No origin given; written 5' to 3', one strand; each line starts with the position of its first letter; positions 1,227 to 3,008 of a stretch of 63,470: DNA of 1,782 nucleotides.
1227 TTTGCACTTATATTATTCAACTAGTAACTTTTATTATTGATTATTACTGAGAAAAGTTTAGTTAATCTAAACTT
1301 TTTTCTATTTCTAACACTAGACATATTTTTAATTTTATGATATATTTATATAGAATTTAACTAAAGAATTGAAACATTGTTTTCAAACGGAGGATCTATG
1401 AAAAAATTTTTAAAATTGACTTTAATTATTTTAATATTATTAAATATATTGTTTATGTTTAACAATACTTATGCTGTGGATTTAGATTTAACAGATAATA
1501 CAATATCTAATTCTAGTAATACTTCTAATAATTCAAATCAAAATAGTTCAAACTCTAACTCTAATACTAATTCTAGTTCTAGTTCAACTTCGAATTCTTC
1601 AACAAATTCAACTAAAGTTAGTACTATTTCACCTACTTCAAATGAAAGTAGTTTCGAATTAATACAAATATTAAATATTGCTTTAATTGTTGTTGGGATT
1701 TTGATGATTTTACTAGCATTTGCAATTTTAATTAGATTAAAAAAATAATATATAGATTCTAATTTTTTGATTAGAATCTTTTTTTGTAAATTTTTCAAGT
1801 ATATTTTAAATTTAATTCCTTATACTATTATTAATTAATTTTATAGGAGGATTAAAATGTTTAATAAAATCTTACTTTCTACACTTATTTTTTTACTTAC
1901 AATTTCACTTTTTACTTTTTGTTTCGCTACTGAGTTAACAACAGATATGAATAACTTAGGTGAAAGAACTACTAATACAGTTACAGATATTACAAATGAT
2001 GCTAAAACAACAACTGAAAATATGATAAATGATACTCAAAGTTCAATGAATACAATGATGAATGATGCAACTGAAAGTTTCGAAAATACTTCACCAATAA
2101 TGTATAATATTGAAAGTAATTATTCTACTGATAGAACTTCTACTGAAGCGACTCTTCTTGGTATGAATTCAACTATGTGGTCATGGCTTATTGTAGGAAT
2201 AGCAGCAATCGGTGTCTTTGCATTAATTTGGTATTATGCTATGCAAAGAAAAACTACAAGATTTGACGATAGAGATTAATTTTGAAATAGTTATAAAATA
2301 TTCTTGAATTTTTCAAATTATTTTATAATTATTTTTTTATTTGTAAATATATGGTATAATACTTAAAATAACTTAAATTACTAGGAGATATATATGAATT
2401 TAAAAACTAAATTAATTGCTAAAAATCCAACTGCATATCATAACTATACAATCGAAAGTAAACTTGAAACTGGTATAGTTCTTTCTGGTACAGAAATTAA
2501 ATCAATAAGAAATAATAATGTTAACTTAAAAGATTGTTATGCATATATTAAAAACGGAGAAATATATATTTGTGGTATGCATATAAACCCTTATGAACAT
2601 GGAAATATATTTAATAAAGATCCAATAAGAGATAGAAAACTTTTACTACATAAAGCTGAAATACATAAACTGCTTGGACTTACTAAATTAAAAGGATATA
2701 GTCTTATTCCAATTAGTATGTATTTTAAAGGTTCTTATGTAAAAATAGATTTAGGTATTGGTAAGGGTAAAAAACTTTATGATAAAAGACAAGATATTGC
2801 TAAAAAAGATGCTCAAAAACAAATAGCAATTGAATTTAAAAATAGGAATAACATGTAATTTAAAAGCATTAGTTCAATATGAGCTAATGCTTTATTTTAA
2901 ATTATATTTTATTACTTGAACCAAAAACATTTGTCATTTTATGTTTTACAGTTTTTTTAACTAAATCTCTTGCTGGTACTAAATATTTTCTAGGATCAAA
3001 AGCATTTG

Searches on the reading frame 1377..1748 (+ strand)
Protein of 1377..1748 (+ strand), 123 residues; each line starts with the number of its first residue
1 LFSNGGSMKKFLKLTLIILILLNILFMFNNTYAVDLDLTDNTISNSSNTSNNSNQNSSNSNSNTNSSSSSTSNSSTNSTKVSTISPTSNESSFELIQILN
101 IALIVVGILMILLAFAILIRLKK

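Call 62: search_protein_families(library=pfam, proteins=[window:1377-1748:+], max_evalue=0.001)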
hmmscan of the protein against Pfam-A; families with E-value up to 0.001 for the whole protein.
window:1377-1748:+ (123 aa): 1 family
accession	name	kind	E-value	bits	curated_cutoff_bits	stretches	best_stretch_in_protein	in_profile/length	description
PF04145.20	Ctr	-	0.0002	22.4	25.3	1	14-115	27-129/151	Ctr copper transporter family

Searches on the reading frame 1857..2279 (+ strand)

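Call 62: search_protein_families(library=pfam, proteins=[window:1857-2279:+], max_evalue=0.001)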
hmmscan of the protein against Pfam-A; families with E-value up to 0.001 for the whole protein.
window:1857-2279:+ (140 aa): 0 families

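Call 74: search_protein_families(library=ncbifam, proteins=[window:1857-2279:+], max_evalue=0.001)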
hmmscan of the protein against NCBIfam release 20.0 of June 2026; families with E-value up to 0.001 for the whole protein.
window:1857-2279:+ (140 aa): 1 family
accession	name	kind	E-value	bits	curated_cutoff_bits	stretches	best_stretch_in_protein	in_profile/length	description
TIGR02872.1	spore_ytvI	equivalog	0.00031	20.2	198.15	1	5-122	55-158/341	sporulation integral membrane protein YtvI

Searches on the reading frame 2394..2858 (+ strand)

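Call 62: search_protein_families(library=pfam, proteins=[window:2394-2858:+], max_evalue=0.001)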
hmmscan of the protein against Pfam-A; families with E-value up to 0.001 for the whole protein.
window:2394-2858:+ (154 aa): 1 family
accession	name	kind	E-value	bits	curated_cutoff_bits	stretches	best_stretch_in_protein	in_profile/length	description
PF01668.23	SmpB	-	8e-57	191.6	27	1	8-149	1-142/143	SmpB protein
